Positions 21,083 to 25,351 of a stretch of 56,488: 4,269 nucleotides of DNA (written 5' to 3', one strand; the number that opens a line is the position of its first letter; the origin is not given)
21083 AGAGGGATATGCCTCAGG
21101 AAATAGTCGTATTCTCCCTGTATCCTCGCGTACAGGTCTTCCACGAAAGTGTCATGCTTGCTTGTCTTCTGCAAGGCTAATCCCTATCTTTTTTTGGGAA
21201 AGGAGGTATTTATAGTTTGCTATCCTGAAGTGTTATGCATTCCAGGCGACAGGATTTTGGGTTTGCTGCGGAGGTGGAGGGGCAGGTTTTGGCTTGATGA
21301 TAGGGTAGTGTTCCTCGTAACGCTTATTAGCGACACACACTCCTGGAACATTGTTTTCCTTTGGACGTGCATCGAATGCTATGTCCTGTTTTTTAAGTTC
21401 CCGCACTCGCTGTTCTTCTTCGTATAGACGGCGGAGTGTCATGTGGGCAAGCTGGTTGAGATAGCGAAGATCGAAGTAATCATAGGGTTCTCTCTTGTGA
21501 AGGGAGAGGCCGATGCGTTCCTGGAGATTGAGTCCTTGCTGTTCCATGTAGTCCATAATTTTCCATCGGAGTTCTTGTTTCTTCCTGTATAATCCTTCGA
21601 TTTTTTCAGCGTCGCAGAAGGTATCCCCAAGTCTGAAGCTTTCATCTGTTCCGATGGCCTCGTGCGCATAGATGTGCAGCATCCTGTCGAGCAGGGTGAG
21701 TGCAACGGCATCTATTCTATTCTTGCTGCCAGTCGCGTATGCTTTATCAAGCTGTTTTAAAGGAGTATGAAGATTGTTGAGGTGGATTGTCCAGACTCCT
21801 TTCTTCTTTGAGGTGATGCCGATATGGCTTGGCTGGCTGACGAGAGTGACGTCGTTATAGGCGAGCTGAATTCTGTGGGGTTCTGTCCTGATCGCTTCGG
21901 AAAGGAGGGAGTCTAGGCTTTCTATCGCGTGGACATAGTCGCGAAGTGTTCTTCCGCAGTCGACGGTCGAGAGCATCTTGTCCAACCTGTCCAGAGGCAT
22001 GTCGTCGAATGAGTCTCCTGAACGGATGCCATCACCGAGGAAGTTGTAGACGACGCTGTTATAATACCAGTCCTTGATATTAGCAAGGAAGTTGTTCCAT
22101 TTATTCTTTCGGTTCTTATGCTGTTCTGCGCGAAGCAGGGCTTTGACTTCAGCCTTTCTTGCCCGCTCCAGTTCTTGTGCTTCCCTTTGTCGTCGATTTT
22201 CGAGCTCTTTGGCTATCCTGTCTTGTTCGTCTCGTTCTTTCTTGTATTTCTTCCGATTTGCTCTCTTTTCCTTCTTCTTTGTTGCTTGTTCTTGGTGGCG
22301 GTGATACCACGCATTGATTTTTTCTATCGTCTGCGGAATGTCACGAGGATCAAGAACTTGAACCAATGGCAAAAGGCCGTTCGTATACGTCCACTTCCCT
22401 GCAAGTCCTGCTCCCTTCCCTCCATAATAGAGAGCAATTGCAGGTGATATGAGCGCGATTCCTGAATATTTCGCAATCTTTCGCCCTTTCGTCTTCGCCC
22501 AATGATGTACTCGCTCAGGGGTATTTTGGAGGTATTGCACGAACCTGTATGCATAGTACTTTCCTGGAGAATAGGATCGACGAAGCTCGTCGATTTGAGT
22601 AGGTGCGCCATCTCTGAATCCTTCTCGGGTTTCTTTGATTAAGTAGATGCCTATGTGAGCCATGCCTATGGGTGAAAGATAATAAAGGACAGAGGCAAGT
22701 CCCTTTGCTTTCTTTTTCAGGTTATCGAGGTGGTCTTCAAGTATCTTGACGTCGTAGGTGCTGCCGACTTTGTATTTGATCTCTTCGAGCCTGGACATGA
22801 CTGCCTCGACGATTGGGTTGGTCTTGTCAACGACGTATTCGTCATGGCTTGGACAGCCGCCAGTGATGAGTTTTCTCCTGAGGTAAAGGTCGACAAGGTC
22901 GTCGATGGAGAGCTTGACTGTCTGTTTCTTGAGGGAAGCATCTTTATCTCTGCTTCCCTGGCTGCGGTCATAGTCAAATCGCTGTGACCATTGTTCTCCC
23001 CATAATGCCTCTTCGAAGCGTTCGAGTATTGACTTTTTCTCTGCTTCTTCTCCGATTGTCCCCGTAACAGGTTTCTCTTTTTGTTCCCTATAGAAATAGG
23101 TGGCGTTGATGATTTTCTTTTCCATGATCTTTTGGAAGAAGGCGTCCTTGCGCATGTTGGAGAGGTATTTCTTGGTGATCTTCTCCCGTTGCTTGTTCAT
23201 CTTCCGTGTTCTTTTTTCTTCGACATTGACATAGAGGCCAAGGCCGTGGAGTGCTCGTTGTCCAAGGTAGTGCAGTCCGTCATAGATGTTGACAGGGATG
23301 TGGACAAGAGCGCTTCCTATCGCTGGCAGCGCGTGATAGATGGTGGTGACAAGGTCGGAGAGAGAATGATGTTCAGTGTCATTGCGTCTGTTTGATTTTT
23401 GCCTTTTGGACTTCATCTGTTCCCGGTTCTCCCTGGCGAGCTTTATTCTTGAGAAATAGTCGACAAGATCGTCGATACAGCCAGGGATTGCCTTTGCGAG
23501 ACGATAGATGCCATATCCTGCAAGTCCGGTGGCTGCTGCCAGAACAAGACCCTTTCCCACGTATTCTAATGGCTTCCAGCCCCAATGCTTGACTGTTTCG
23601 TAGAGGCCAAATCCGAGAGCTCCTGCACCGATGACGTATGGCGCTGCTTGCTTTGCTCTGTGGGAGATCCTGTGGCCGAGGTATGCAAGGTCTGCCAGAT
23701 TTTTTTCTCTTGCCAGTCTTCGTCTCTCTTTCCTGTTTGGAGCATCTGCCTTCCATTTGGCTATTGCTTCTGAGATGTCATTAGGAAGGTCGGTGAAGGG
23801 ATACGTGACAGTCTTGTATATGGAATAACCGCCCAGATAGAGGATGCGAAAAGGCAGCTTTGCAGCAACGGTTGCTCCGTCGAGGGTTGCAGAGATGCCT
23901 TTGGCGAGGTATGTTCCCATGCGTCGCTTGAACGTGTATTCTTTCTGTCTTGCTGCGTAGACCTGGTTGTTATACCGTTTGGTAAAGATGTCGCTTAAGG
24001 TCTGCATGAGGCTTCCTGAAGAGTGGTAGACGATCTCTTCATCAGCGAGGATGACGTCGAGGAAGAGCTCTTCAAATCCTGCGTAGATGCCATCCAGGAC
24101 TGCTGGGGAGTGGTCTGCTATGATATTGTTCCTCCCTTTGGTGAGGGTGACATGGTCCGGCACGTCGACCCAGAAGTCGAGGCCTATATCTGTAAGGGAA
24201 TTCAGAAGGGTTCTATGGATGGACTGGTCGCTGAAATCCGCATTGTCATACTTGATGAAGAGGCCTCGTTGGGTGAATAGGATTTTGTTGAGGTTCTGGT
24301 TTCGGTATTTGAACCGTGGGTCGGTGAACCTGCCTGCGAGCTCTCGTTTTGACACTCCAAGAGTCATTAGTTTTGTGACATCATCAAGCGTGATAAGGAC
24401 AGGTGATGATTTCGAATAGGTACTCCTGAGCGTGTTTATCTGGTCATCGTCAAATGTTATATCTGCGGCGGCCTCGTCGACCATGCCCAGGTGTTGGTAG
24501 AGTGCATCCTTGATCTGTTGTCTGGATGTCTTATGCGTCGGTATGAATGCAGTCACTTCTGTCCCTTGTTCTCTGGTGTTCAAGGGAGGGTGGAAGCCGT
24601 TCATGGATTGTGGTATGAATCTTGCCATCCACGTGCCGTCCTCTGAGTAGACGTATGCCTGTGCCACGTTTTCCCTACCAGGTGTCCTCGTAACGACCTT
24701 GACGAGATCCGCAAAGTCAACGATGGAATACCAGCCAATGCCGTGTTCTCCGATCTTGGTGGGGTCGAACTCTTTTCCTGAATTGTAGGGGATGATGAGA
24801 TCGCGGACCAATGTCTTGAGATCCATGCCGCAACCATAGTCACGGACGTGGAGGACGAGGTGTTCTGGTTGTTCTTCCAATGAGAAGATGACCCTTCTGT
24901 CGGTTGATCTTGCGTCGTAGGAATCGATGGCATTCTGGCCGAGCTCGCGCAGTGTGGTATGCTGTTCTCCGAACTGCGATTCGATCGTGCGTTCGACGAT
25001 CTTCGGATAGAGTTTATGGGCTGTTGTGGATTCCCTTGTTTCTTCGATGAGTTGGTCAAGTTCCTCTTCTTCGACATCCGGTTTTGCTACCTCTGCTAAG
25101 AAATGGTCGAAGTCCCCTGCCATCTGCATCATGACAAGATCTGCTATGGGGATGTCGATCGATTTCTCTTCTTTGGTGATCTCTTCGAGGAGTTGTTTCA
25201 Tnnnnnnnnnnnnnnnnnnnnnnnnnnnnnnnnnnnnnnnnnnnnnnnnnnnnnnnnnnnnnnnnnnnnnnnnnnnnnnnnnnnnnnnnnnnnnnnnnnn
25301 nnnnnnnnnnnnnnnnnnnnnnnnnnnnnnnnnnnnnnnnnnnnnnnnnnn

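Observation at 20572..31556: Translationally coupled operon of a MoxR AAA+ ATPase, an HExxH-vWA fusion and two Hsp90-like GHKL ATPases, with nuclease and membrane tail genes; candidate undescribed NTPase-driven system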

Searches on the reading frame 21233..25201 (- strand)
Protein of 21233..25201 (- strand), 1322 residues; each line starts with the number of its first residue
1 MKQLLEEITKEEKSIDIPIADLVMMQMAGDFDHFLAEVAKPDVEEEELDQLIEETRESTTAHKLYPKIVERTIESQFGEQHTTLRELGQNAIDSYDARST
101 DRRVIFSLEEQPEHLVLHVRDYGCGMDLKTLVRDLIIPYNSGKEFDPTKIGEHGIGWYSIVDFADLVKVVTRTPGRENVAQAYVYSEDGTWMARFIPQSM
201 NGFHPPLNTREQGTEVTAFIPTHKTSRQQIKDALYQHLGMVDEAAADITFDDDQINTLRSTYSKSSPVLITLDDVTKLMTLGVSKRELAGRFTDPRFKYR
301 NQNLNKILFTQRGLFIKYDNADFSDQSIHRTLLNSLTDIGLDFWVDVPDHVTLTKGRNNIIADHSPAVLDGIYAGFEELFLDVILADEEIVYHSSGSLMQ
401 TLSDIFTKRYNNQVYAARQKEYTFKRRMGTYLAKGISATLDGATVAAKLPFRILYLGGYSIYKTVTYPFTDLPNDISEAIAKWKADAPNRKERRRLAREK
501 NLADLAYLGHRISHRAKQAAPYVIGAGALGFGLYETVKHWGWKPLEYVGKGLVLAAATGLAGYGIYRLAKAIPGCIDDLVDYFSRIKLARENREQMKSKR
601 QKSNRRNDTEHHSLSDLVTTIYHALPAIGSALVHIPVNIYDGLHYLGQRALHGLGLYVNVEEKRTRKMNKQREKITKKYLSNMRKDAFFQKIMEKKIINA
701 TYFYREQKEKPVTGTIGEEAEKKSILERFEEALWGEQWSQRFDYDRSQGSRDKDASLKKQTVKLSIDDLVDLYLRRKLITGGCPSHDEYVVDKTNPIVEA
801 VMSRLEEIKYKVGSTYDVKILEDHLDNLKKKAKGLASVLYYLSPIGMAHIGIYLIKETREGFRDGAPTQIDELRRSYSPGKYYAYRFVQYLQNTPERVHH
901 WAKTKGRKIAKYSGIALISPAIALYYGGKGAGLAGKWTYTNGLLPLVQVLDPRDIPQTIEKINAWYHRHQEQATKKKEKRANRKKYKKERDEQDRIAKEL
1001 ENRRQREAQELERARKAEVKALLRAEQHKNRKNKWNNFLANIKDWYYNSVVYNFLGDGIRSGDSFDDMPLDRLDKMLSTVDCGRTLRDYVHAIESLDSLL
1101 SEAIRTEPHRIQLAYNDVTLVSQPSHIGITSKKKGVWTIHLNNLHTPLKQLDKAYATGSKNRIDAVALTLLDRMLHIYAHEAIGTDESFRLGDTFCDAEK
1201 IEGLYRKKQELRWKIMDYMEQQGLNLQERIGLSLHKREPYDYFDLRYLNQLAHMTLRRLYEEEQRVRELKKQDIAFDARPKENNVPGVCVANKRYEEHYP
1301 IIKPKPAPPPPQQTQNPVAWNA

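Call 4: search_protein_families(library=pfam, proteins=[window:21233-25201:-], max_evalue=0.1)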
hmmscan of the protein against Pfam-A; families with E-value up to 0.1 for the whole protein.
window:21233-25201:- (1322 aa): 3 families
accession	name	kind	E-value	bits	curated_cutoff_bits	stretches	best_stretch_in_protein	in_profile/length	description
PF02518.31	HATPase_c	-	0.00041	21.2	26.4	1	82-168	8-88/111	Histidine kinase-, DNA gyrase B-, and HSP90-like ATPase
PF13581.12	HATPase_c_2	-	0.00075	19.9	27.4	1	76-176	28-120/127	Histidine kinase-like ATPase domain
PF06724.16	DUF1206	-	0.057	13.9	26.2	1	548-572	44-68/70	Domain of Unknown Function (DUF1206)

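Call 5: search_protein_families(library=padloc, proteins=[window:21233-25201:-], max_evalue=0.1)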
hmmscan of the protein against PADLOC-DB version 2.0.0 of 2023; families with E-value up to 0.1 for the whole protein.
window:21233-25201:- (1322 aa): 3 families
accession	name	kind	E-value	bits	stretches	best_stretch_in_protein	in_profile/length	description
PDLC03971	TmtA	-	0.00038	16.1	1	83-173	57-146/1782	-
PDLC03972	TmtA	-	0.0034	13.4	1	86-171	47-127/1302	-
PDLC03968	TmtA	-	0.013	11.2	1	37-160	32-147/1486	-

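Call 18: search_protein_families(library=ncbifam, proteins=[window:21233-25201:-], max_evalue=0.1)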
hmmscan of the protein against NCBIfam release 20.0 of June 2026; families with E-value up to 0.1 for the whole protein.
window:21233-25201:- (1322 aa): 4 families
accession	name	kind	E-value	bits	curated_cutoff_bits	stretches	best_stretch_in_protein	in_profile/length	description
NF047352.1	P_loop_sacsin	domain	3.2e-06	27.5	50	1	83-169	3-79/80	sacsin N-terminal ATP-binding-like domain-containing protein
TIGR02916.1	PEP_his_kin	equivalog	0.00034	19.3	300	1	47-158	544-649/679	XrtA/PEP-CTERM system histidine kinase PrsK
NF010683.0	PRK14083.1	equivalog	0.00038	19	455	1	81-217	28-164/604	HSP90 family protein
NF011627.0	PRK15053.1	equivalog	0.015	13.9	656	1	88-164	441-514/552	sensor histidine kinase DpiB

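Call 34: search_solved_structures(query=A4, max_evalue=1, show_alignments=1)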
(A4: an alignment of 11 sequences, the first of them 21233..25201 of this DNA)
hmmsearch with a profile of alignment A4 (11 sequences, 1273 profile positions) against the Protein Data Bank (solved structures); distinct sequences matched with E-value up to 1: 151 (the best 60 are shown).
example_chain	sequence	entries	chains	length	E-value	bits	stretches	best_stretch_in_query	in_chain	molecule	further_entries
9d9d_A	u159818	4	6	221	7.5e-11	44.1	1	87-230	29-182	Heat shock protein 90 homolog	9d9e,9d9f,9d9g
9msq_A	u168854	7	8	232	8.5e-11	44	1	87-230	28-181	Heat shock protein 90 homolog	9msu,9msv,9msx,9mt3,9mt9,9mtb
6cji_A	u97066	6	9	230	8.6e-11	43.9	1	87-230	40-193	Heat shock protein 90 homolog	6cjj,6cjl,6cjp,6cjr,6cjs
2yge_A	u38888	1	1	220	1.2e-10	43.5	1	87-187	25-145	ATP-DEPENDENT MOLECULAR CHAPERONE HSP82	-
7k9r_A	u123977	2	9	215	1.1e-09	40.3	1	86-187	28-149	Hsp90-like protein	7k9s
7k9u_A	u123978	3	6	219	1.1e-09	40.2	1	86-187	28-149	Hsp90-like protein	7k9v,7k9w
8yjg_A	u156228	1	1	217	1.2e-09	40.2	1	87-187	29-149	ATP-dependent molecular chaperone HSC82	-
1am1_A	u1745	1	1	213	1.5e-09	39.9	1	87-187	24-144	HEAT SHOCK PROTEIN 90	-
1amw_A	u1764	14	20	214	1.5e-09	39.8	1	87-187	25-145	HEAT SHOCK PROTEIN 90 | HEAT SHOCK PROTEIN HSP82 | ATP-DEPENDENT MOLECULAR CHAPERONE HSP82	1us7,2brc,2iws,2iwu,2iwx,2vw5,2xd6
2bre_A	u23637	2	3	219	1.6e-09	39.8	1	87-187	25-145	ATP-DEPENDENT MOLECULAR CHAPERONE HSP82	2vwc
1ah6_A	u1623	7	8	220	1.6e-09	39.7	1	87-187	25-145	HEAT SHOCK PROTEIN 90 | ATP-DEPENDENT MOLECULAR CHAPERONE HSP82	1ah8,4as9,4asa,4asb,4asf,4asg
2cgf_A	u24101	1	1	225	1.6e-09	39.7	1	87-187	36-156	ATP-DEPENDENT MOLECULAR CHAPERONE HSP82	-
1bgq_A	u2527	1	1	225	1.7e-09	39.7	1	87-187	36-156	HEAT SHOCK PROTEIN 90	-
1a4h_A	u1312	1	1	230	1.8e-09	39.6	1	87-187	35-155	HEAT SHOCK PROTEIN 90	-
1zw9_A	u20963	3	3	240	2e-09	39.4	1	87-187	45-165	HSP82 | ATP-dependent molecular chaperone HSP82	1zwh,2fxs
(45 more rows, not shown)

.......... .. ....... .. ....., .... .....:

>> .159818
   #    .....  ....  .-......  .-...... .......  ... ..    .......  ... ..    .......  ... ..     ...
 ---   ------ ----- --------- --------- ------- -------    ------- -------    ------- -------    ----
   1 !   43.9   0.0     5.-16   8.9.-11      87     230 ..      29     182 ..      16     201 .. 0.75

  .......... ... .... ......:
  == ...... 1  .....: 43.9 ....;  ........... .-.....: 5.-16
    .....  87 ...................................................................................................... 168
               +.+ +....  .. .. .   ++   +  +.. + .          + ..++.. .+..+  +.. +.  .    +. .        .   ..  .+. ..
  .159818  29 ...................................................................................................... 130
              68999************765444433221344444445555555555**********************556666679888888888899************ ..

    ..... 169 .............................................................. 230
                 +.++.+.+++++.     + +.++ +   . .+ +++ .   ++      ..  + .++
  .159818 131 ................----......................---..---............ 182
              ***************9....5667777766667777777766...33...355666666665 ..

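Call 63: search_protein_families(library=phrogs, proteins=[window:21233-25201:-], max_evalue=0.1)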
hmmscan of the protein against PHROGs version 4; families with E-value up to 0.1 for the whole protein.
window:21233-25201:- (1322 aa): 3 families
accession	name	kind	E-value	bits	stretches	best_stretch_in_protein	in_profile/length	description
phrog_12669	-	unknown function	0.052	14.4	1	762-859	71-169/193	-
phrog_24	-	tail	0.076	12.1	0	968-1044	538-618/1151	tail length tape measure protein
phrog_1107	-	tail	0.088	11.6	0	951-1031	788-869/1252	tail length tape measure protein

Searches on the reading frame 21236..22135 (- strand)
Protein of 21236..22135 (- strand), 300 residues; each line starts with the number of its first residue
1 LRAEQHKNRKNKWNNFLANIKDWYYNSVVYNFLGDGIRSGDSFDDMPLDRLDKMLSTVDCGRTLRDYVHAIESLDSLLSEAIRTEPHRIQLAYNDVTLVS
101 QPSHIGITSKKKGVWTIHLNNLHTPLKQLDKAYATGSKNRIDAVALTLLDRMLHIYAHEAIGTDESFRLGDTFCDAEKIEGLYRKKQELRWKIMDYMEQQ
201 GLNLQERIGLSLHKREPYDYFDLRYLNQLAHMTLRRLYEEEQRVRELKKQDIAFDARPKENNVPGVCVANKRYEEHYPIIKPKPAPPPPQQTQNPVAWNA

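Call 113: search_solved_structures(query=A8, max_evalue=10, show_alignments=2)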
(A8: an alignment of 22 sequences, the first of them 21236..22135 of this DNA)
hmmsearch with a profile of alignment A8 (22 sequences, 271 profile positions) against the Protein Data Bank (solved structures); distinct sequences matched with E-value up to 10: 7.
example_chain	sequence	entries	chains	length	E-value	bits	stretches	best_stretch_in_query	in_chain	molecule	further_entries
1wgs_A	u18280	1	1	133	0.42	13.2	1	180-261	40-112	MYST histone acetyltransferase 1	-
5k9k_I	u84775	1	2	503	0.62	12.6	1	199-249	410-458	Hemagglutinin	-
5kaq_A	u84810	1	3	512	0.65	12.6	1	199-249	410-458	Hemagglutinin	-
3whe_A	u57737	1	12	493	0.67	12.5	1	199-249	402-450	Hemagglutinin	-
7nvm_P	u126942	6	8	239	0.83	12.2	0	202-262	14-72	Phosducin-like protein 3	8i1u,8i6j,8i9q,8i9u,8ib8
2k42_B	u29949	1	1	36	1.3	11.6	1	196-221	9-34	ESPFU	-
2kxc_B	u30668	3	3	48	1.5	11.4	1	196-222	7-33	EspF-like protein | Secreted effector protein EspF(U)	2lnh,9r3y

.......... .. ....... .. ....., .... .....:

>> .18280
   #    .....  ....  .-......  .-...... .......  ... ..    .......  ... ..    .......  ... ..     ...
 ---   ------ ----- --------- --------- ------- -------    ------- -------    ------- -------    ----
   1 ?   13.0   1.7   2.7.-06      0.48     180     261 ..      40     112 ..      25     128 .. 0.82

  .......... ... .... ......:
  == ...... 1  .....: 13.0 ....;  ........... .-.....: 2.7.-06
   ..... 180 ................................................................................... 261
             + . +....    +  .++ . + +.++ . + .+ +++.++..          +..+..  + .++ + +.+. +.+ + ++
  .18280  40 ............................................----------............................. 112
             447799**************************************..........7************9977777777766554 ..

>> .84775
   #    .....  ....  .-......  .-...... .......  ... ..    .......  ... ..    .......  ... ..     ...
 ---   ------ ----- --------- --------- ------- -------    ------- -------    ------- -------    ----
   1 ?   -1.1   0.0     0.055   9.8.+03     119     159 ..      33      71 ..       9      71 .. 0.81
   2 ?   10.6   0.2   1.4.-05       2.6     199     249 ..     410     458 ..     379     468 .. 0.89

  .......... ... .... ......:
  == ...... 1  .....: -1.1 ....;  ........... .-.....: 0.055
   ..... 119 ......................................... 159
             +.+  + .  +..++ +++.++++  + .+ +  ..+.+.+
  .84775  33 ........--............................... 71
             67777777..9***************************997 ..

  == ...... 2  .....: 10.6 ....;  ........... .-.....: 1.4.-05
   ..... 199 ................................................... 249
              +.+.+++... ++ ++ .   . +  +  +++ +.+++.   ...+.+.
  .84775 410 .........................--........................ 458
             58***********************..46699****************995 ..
